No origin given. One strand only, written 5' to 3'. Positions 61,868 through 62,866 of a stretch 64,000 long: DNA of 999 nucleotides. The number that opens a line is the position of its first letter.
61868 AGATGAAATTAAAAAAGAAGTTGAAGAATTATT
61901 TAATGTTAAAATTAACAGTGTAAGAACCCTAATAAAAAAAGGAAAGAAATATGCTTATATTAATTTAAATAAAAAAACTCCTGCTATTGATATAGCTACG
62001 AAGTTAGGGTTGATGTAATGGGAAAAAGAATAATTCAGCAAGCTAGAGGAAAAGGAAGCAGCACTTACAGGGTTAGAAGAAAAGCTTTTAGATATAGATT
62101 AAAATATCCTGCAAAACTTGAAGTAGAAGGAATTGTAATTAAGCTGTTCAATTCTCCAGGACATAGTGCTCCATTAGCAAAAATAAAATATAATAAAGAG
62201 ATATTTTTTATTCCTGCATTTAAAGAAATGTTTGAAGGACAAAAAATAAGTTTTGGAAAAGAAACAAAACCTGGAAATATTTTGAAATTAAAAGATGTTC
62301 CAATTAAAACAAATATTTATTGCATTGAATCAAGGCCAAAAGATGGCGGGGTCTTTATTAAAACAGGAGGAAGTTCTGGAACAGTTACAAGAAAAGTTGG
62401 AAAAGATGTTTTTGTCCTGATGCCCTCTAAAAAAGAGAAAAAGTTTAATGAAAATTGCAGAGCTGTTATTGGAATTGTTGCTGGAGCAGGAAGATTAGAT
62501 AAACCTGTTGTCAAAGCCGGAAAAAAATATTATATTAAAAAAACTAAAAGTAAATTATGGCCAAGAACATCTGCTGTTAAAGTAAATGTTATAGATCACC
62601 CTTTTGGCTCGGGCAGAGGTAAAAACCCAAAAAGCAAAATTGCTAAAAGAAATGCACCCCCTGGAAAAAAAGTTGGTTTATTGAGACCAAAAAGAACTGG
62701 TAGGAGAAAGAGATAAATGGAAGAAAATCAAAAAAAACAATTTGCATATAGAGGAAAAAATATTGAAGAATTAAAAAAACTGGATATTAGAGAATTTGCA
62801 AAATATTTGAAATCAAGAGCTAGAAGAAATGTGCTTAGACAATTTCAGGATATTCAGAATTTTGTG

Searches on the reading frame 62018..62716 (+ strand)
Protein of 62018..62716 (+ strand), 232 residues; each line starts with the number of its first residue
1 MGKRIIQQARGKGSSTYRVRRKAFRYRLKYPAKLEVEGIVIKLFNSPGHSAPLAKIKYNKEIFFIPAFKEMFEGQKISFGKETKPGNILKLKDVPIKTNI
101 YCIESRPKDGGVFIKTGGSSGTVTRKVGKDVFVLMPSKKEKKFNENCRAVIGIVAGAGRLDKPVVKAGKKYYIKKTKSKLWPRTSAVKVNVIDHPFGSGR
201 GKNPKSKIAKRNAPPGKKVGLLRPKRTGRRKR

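Call 71: find_encoding_contigs(protein=window:62018-62716:+, flank=10000, max_places=2)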
Protein window:62018-62716:+ (232 aa): 1 contig read that carries it; 1 place shown.
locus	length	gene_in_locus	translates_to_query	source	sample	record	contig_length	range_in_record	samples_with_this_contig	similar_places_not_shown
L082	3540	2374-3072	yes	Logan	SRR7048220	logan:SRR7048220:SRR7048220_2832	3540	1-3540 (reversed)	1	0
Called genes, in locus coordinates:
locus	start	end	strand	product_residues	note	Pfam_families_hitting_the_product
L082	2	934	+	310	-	?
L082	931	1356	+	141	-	-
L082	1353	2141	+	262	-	PF00573:Ribosomal_L4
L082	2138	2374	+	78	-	PF00276:Ribosomal_L23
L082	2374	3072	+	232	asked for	PF03947:Ribosomal_L2_C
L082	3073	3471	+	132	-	PF00203:Ribosomal_S19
